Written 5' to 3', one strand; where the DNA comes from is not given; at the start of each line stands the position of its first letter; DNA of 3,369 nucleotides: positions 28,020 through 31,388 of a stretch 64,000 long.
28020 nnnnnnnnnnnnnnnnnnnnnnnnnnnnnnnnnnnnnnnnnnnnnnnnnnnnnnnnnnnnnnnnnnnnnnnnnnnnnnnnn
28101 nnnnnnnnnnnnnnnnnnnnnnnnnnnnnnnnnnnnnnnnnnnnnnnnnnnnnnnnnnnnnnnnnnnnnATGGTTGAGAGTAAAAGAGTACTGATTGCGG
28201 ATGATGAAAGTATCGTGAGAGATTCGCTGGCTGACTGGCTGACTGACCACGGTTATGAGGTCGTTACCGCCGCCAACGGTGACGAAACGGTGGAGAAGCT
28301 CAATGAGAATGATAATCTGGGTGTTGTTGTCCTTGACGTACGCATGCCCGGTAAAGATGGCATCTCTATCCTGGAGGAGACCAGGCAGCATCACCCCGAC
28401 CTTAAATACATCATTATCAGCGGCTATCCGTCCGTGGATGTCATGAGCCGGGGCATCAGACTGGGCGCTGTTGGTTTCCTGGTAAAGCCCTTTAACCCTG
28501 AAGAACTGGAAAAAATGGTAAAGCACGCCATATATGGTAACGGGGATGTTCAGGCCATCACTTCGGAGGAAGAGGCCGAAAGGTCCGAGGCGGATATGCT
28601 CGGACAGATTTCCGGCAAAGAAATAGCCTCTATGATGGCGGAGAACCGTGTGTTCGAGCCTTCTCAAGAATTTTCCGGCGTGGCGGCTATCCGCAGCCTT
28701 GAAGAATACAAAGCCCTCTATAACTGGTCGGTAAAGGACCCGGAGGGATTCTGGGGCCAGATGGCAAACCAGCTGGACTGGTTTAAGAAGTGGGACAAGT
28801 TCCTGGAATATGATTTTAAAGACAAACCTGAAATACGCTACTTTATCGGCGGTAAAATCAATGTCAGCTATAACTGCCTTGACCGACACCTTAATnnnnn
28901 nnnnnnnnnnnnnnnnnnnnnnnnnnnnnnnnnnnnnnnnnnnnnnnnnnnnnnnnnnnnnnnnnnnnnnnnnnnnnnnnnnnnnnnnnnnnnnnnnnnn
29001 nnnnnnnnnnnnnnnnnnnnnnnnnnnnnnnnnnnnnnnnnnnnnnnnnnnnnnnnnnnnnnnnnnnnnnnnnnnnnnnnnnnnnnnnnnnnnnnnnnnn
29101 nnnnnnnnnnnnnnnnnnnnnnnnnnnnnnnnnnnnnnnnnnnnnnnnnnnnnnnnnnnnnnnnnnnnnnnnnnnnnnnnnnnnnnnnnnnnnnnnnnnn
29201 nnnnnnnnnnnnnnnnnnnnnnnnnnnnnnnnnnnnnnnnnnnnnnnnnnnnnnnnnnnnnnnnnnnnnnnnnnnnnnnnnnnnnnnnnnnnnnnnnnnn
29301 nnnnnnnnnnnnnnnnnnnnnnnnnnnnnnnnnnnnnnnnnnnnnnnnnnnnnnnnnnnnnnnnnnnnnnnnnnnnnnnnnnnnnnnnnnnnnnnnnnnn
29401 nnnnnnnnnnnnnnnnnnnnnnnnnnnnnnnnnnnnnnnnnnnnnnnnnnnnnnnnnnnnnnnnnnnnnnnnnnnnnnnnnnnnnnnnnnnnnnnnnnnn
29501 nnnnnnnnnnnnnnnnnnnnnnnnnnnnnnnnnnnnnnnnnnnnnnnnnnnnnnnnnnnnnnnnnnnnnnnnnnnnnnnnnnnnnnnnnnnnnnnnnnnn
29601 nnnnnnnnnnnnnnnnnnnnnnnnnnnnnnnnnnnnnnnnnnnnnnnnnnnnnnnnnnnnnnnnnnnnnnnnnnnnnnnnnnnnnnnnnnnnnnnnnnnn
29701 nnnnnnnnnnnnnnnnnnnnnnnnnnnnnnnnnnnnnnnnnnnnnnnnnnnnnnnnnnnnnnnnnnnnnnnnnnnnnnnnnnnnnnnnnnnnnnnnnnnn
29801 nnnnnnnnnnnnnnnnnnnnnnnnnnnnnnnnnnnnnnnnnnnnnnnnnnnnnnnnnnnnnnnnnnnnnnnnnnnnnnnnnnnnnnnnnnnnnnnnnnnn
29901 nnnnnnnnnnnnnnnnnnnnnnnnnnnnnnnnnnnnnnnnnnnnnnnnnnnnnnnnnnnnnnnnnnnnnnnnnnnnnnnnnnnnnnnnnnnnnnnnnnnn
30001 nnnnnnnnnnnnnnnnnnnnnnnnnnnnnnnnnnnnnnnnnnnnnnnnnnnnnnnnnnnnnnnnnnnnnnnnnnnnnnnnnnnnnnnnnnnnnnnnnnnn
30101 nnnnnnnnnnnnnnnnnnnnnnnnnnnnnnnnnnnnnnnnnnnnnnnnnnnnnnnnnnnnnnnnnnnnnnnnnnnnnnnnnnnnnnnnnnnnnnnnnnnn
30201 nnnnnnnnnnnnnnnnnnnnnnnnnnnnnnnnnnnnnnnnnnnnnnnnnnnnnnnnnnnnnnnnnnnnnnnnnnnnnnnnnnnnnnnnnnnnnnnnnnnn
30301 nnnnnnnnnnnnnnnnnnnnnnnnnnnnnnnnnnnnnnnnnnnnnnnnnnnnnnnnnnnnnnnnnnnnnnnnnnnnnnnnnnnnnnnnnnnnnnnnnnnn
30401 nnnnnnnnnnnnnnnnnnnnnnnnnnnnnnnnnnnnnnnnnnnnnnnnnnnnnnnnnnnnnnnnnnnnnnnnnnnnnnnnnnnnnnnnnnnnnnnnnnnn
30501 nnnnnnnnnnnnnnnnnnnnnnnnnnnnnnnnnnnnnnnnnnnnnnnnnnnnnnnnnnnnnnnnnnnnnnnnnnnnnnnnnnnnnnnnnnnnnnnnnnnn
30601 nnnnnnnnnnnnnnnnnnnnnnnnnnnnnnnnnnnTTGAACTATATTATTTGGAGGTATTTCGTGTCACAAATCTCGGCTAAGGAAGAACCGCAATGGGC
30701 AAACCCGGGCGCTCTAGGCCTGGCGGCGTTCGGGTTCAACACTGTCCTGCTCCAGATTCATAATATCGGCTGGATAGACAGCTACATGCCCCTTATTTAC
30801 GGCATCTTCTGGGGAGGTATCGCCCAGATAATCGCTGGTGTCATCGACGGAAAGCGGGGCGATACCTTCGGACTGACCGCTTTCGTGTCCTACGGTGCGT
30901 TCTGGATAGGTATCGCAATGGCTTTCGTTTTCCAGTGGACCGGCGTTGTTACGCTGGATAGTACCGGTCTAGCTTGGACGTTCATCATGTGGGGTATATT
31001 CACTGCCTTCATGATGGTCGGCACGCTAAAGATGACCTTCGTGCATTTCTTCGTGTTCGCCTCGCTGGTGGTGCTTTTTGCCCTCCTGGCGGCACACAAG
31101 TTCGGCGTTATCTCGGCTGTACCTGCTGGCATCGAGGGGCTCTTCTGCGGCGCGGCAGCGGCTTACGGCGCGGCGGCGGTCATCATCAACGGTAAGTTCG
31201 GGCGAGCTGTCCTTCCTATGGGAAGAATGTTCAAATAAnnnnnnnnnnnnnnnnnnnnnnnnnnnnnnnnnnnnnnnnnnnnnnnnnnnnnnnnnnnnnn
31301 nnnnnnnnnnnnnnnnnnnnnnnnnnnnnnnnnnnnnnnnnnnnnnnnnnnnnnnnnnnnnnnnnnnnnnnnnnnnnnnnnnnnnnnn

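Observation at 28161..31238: Receiver-domain/acetyl-CoA synthetase fusion with acetate permease: possible phosphorelay-gated acetate activation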

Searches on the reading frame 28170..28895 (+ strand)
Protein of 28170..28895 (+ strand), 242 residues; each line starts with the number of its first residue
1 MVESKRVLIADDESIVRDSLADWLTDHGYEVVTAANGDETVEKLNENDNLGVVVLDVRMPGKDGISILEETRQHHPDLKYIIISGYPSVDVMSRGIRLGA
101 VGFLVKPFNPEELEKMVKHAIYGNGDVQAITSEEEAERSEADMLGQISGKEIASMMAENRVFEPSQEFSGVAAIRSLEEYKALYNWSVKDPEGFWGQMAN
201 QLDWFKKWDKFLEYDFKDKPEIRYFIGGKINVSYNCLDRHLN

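Call 29: find_related_loci(query=A2, collection=genome_contigs, flank=10000)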
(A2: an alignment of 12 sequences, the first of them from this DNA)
Query A2 (236 aa) in genome_contigs; peptide patterns used: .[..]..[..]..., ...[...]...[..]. (x = any residue, [..] = any of these).
600 stretches matched a pattern (row limit reached: there are more); 588 encode a relative of the query (tblastn E <= 1e-3); the best 80 are kept; 80 distinct loci.
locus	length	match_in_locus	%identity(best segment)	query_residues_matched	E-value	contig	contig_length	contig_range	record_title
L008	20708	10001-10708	74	1-236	2e-124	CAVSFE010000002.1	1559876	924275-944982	MAG: uncultured Chloroflexia bacterium isolate MFD04408.bin.1.182 genome assembly, contig: contig_25101, whole genome sh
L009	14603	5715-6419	74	1-236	2e-117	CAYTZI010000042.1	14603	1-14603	MAG TPA_asm: uncultured Dehalococcoidaceae bacterium isolate binchicken_co89_628 genome assembly, contig: NODE_7736_leng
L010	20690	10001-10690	69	5-236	3e-110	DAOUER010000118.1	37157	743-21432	MAG TPA_asm: Dehalococcoidales bacterium isolate N6_303 k139_555373, whole genome shotgun sequence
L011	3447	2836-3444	75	1-204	9e-106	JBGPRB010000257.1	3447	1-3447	MAG: Dehalococcoidia bacterium isolate OBJ1_062018_150_19 k141_839126_length_3447_cov_19.0000, whole genome shotgun sequ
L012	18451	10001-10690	49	2-236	2e-71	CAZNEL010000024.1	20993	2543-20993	MAG TPA_asm: uncultured Dehalococcoidales bacterium isolate SRP178699_co1_635 genome assembly, contig: NODE_3017_length_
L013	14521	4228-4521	62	139-236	2e-38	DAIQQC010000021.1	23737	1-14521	MAG TPA_asm: Dehalococcoidales bacterium isolate CTOTU25594 NODE_548_length_23737_cov_9.129254, whole genome shotgun seq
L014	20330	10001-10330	52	127-236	4e-37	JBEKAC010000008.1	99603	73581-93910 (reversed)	MAG: Dehalococcoidales bacterium isolate SPRUCE 103 SPRUCE_103_8, whole genome shotgun sequence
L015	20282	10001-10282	61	143-236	1e-35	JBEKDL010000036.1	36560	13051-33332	MAG: Dehalococcoidales bacterium isolate SPRUCE 182 SPRUCE_182_36, whole genome shotgun sequence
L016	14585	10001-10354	51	118-236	5e-32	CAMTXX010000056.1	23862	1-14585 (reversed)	MAG: uncultured Nitrospira sp. isolate G04_MAG_00034 genome assembly, contig: G04_MAG_00034_000000000113, whole genome s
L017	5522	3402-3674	60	147-236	2e-31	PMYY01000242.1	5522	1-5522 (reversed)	MAG: Nitrospiraceae bacterium isolate fen_1308 73.20110800_E2M.9_contig_335, whole genome shotgun sequence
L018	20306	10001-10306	56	131-236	1e-30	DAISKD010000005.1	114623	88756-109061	MAG TPA_asm: Chloroflexota bacterium isolate CTOTU21513 NODE_134_length_114623_cov_15.793084, whole genome shotgun seque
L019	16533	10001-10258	61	150-236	9e-31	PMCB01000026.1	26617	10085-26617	MAG: Dehalococcoidia bacterium isolate fen_1064 73.20120700_E3M.23_contig_236552, whole genome shotgun sequence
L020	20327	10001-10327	52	128-236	3e-30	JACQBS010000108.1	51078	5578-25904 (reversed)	MAG: Nitrospinota bacterium isolate NC_groundwater_948_Pr1_S-0.2um_39_25 Montesol18-Sp2_coassembly_scaffold_753334, whol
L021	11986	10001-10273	60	146-236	1e-30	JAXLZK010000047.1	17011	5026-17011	MAG: Thermodesulfovibrionales bacterium isolate STL-NIT1 opera.106.fa-47, whole genome shotgun sequence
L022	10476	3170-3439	58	147-236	5e-30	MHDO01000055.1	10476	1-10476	MAG: Nitrospinae bacterium RIFCSPLOWO2_12_39_16 rifcsplowo2_12_sub10_scaffold_2138, whole genome shotgun sequence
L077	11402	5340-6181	53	2-236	4e-24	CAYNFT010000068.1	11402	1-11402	MAG TPA_asm: uncultured Dehalococcoidales bacterium isolate binchicken_co89_477 genome assembly, contig: NODE_11327_leng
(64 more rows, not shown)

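Call 33: search_protein_representatives(protein=window:28170-28895:+)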
Query: 242 residues. Proteins with E-value up to 0.001 (for the whole library): 568165; up to 1e-10: 53080; up to 1e-30: 117. The best 150 are listed.
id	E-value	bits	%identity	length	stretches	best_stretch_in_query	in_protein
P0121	4.7e-66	238.9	69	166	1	1-164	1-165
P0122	1.7e-65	237.1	30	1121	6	5-121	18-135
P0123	3.1e-62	226.4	48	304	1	5-241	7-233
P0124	3.3e-62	226.3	47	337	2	4-117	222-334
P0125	6.1e-61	222.2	46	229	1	6-232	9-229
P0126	6.5e-60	218.8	47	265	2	2-121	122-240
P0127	2.2e-54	200.8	43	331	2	4-120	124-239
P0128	1.5e-52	194.7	33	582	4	7-128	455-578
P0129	2.7e-48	180.8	33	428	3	5-137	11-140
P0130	3.2e-47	177.3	32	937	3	4-121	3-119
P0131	8.3e-46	172.6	38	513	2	2-119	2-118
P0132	2.3e-44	167.9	32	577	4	7-113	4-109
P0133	1.6e-43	165.2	33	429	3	5-132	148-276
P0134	3.2e-42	160.9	30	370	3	6-117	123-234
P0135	3.5e-42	160.8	33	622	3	4-124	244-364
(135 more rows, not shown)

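Call 59: find_related_loci(query=A2, collection=metagenome_contigs, flank=10000)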
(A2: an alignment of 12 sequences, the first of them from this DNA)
Query A2 (236 aa) in metagenome_contigs; peptide patterns used: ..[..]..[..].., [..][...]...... (x = any residue, [..] = any of these).
600 stretches matched a pattern (row limit reached: there are more); 569 encode a relative of the query (tblastn E <= 1e-3); the best 80 are kept; 80 distinct loci.
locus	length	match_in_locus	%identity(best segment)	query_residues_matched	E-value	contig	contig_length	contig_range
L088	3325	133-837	76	1-236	2e-125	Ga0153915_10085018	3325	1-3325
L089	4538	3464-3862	48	104-236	1e-31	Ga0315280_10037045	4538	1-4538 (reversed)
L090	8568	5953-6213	61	149-236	1e-31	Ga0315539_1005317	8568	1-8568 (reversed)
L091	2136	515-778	62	149-236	2e-31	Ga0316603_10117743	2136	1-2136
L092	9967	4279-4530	59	152-236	5e-31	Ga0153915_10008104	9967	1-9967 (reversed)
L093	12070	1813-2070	61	150-236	1e-30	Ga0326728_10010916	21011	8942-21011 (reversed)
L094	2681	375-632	61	150-236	9e-31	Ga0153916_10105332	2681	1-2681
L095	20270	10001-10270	58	147-236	3e-30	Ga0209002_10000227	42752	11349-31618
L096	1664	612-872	58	150-236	5e-30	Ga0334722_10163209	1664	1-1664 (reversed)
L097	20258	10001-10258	60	150-236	1e-29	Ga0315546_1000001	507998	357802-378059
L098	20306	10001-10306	52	131-236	5e-30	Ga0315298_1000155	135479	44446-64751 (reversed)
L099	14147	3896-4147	58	152-236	2e-29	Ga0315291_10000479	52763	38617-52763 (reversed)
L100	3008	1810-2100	54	139-236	3e-29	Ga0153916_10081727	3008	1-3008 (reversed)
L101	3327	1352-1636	56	142-236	3e-29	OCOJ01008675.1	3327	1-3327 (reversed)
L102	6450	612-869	59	150-236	3e-29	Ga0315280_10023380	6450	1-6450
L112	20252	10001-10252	59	152-236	2e-28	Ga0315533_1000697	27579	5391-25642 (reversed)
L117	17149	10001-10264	52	148-236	2e-27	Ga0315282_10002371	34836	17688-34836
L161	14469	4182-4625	38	2-142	5e-22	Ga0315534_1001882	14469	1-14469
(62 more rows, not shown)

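Call 64: search_protein_families(library=pfam, proteins=[L117:8524-9942:+, L112:7728-9119:+, L018:13019-14380:+, L009:3-1331:+, L008:5222-7093:+, L161:4182-4808:+, L161:5057-6979:+, L161:7084-7551:+, L161:7709-8218:+, L098:13112-14377:+], max_evalue=0.001)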
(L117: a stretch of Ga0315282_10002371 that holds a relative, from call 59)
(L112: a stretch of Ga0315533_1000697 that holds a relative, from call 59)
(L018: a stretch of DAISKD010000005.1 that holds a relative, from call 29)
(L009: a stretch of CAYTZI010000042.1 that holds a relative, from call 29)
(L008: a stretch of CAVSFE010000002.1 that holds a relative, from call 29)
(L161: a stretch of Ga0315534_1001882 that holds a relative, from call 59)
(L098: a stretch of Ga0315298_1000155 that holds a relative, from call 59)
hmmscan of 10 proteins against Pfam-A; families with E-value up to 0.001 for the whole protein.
L117:8524-9942:+ (473 aa): 1 family
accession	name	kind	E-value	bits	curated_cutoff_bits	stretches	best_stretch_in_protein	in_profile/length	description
PF01226.23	Form_Nir_trans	-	5.5e-73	245.7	34.6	1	79-336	2-240/240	Formate/nitrite transporter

L112:7728-9119:+ (464 aa): 2 families
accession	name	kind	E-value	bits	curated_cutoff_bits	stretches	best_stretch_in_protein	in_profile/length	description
PF01226.23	Form_Nir_trans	-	5.9e-74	248.9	34.6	1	72-329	2-240/240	Formate/nitrite transporter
PF14407.11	Frankia_peptide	-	0.00017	22.2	48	1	396-451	3-61/63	Ribosomally synthesized peptide prototyped by Frankia Franean1_4349.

L018:13019-14380:+ (454 aa): 2 families
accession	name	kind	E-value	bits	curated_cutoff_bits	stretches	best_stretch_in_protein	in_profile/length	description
PF01226.23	Form_Nir_trans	-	7.4e-74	248.6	34.6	1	84-341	1-240/240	Formate/nitrite transporter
PF14407.11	Frankia_peptide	-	0.00049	20.8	48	0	387-438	5-58/63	Ribosomally synthesized peptide prototyped by Frankia Franean1_4349.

L009:3-1331:+ (443 aa): 2 families
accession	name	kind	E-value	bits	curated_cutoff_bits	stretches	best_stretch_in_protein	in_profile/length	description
PF00384.28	Molybdopterin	-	4.4e-35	121.8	24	1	2-165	217-353/353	Molybdopterin oxidoreductase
PF01568.27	Molydop_binding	-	7.1e-27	94.1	26.8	1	250-358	1-110/110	Molydopterin dinucleotide binding domain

L008:5222-7093:+ (624 aa): 2 families
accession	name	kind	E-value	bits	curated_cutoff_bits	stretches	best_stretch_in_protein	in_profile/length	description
PF00384.28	Molybdopterin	-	3.8e-61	207.5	24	1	15-346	96-352/353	Molybdopterin oxidoreductase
PF01568.27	Molydop_binding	-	5.6e-27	94.4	26.8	1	432-540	1-110/110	Molydopterin dinucleotide binding domain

L161:4182-4808:+ (208 aa): 1 family
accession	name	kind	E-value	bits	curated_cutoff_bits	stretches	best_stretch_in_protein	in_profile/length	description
PF00072.30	Response_reg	-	1e-29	103.4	30.2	1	7-115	2-110/111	Response regulator receiver domain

L161:5057-6979:+ (640 aa): 6 families
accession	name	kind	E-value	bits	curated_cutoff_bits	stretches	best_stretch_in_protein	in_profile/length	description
PF17202.10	sCache_3_3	-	7.2e-33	113.6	28.8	1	211-323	3-105/107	Single cache domain 3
PF02518.31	HATPase_c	-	1.5e-25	90.2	26.4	1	524-637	2-110/111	Histidine kinase-, DNA gyrase B-, and HSP90-like ATPase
PF17201.10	Cache_3-Cache_2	-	1.8e-23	83.7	27.7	1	237-329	100-198/299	Cache 3/Cache 2 fusion domain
PF00512.31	HisKA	-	2.1e-14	53.8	26.9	1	417-478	3-63/66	His Kinase A (phospho-acceptor) domain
PF17203.10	sCache_3_2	-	3.6e-10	40.5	28.4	1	240-323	55-136/140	Single cache domain 3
PF00672.30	HAMP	-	1.7e-07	31.9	25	1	347-395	2-50/53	HAMP domain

L161:7084-7551:+ (155 aa): 1 family
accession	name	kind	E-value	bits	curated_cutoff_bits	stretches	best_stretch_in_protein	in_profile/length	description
PF00027.35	cNMP_binding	-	3e-07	30.8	27.5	1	35-125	3-88/89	Cyclic nucleotide-binding domain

L161:7709-8218:+ (169 aa): 4 families
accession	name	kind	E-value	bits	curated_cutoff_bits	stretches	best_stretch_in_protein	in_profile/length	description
PF00583.31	Acetyltransf_1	-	3.5e-13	50.3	20.7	1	54-146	18-116/116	Acetyltransferase (GNAT) family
PF13508.13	Acetyltransf_7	-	3.5e-07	30.9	27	1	70-147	7-83/84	Acetyltransferase (GNAT) domain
PF13302.13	Acetyltransf_3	-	5.7e-07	30.7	25.4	1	53-147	35-138/138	Acetyltransferase (GNAT) domain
PF13673.13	Acetyltransf_10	-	4.4e-06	27.1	23.6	1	55-152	19-113/128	Acetyltransferase (GNAT) domain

L098:13112-14377:+ (422 aa): 1 family
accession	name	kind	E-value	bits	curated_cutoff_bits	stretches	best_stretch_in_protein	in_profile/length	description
PF01226.23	Form_Nir_trans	-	7.2e-74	248.6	34.6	1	52-309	1-240/240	Formate/nitrite transporter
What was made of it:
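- Closest known: Pat/AcuA + CobB/AcuC lysine acetylation of Acs. Same: A related locus (L161) carries cNMP-binding and GNAT genes directly upstream of its unfused acs (call 64).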

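Call 70: search_protein_families(library=ncbifam, proteins=[L161:4182-4808:+, L077:5340-5747:+, L117:9601-9942:+], max_evalue=1)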
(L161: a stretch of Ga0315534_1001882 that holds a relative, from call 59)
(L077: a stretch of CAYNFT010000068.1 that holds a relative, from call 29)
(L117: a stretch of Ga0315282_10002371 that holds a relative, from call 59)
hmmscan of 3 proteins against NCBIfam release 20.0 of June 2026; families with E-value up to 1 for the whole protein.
L161:4182-4808:+ (208 aa): 108 families (the best 25 are shown)
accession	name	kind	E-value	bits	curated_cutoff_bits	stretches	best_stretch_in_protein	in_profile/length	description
NF006900.1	PRK09390.1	equivalog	1.1e-29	103.4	255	1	3-131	4-132/203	response regulator FixJ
NF047793.1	ResRegPgtA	equivalog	5.3e-26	91.4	650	1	3-120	5-122/414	two-component system response regulator PgtA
NF053512.1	nitric_RR_NosR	exception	8.2e-24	84.4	400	1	7-124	2-120/422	response regulator c-di-GMP phosphodiesterase, NosR family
TIGR01387.1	cztR_silR_copR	subfamily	3.9e-23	82.2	279.2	1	7-146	2-140/218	heavy metal response regulator transcription factor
NF051870.1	NAssimRespRegNtrX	equivalog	4.1e-23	82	600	1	6-122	4-122/452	nitrogen assimilation response regulator NtrX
TIGR01818.1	ntrC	equivalog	7.4e-23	81.1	558.6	1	7-142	2-137/463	nitrogen regulation protein NR(I)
NF008469.0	PRK11361.1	equivalog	1.7e-22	79.8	714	1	3-125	4-126/461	acetoacetate metabolism transcriptional regulator AtoC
NF051850.1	RespRegRprY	equivalog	8.9e-22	77.6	370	1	3-131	4-132/234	response regulator transcription factor RprY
NF008567.0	PRK11517.1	equivalog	1.1e-21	77.2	353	1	5-119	2-115/223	response regulator transcription factor HprR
NF007689.0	PRK10365.1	equivalog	6.9e-21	74.5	760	1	4-128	6-130/441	sigma-54-dependent response regulator transcription factor ZraR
NF007346.1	PRK09836.1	equivalog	5.1e-20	72.2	420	1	5-144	2-140/227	copper/silver response regulator transcription factor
NF045991.1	RespRegCtrARhodob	equivalog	5.6e-20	72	350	1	5-116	2-113/224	response regulator transcription factor CtrA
NF053854.1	RespRegPhoBBctds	equivalog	6e-20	71.6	270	1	7-130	2-126/225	two-component system response regulator PhoB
NF040749.1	tetrathio_RR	equivalog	8.9e-20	71.2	290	1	8-127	4-123/191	tetrathionate respiration response regulator TtrR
NF045944.1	ResRegRpaBCyano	equivalog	1.9e-19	69.9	330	1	7-139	1-131/229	response regulator transcription factor RpaB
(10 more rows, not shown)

L077:5340-5747:+ (136 aa): 104 families (the best 25 are shown)
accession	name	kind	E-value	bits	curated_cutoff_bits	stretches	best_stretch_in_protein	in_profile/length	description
NF007135.0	PRK09581.1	equivalog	2.9e-27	95.6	474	1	5-131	4-122/457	PleD family two-component system response regulator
TIGR02154.1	PhoB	equivalog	4.3e-27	94.9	296.2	1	3-130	2-121/226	phosphate regulon transcriptional regulator PhoB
NF045944.1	ResRegRpaBCyano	equivalog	1.7e-26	93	330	1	7-132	1-115/229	response regulator transcription factor RpaB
NF040689.1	MtrAB_MtrA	equivalog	3.3e-25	88.7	300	1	6-128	1-112/219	MtrAB system response regulator MtrA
NF040534.1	resp_reg_YycF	equivalog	4.5e-25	88.3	340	1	4-128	1-114/231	response regulator YycF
NF007005.1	PRK09468.1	equivalog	4.4e-24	85.2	331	1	2-130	2-120/237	osmolarity response regulator transcription factor OmpR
NF033117.2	vanR_ACDEGLN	exception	4.6e-24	85.3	350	1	6-127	1-111/226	VanR-ABDEGLN family response regulator transcription factor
NF008296.0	PRK11083.1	equivalog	1.2e-22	80.5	273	1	1-132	1-121/228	two-component system response regulator CreB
NF045717.1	DVU0259_DivK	exception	2e-21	76.3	160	1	3-129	2-116/117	DVU0259 family response regulator domain-containing protein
NF007982.1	PRK10710.1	equivalog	2.2e-21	76.5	380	1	2-131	6-124/235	envelope stress response regulator BaeR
NF053854.1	RespRegPhoBBctds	equivalog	1.1e-20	73.9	270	1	6-132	1-118/225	two-component system response regulator PhoB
NF047465.1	hybrid_HK_LvrA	exception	7.3e-20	70.6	1200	1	3-135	467-590/819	hybrid histidine kinase/response regulator LvrA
NF051850.1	RespRegRprY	equivalog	2.2e-19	69.8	370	1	2-130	3-121/234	response regulator transcription factor RprY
NF000404.1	vanR-D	exception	4.2e-19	69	500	1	4-127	3-114/232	vancomycin resistance response regulator transcription factor VanR-D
TIGR01387.1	cztR_silR_copR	subfamily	6.6e-19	68.4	279.2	1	6-133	1-118/218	heavy metal response regulator transcription factor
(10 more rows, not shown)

L117:9601-9942:+ (114 aa): 1 family
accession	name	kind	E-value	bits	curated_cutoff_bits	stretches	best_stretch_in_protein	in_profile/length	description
NF038399.1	NH_RiPP_Os17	domain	3.8e-07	30.1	40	1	46-101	5-62/63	Os1348 family NHLP clan protein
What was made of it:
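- On NHLP-clan domain (for the small ORF 27774-28094): Pfam Frankia_peptide is below cutoff (calls 64, 70).
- The stand-alone REC in L077 belongs to a different receiver subfamily (PleD/PhoB-like; call 70), so it is an analogous rather than an orthologous arrangement.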

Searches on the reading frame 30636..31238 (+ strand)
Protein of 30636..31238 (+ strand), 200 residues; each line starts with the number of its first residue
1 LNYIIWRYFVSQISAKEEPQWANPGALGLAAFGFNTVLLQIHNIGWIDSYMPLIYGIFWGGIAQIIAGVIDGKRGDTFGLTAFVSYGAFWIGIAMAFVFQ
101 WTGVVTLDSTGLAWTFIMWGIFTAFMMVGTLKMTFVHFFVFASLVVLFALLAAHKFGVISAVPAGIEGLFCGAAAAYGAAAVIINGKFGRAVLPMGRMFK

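Call 3: search_protein_families(library=pfam, proteins=[window:30636-31238:+], max_evalue=0.001)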
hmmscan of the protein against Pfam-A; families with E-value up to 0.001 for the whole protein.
window:30636-31238:+ (200 aa): 1 family
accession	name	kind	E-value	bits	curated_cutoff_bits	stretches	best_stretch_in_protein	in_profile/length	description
PF01184.24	Gpr1_Fun34_YaaH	-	3e-25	89.5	25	1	13-186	9-193/207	GPR1/FUN34/yaaH family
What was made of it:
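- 30636..31238 (+): AceTr/SatP-family acetate channel (probable start GTG 30663). Pfam Gpr1_Fun34_YaaH (call 3).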

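Call 4: search_protein_families(library=ncbifam, proteins=[window:30636-31238:+], max_evalue=0.001)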
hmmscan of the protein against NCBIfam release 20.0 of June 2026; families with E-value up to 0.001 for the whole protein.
window:30636-31238:+ (200 aa): 2 families
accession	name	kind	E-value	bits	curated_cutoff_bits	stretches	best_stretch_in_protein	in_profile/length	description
NF038013.1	AceTr_1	equivalog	4.5e-48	163.7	50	1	23-194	1-176/176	acetate uptake transporter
NF007941.0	PRK10659.1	equivalog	1.4e-44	152.3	297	1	20-197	5-186/188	acetate uptake transporter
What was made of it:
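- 30636..31238 (+): NCBIfam AceTr_1 163.7 bits against a cutoff of 50 (call 4).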
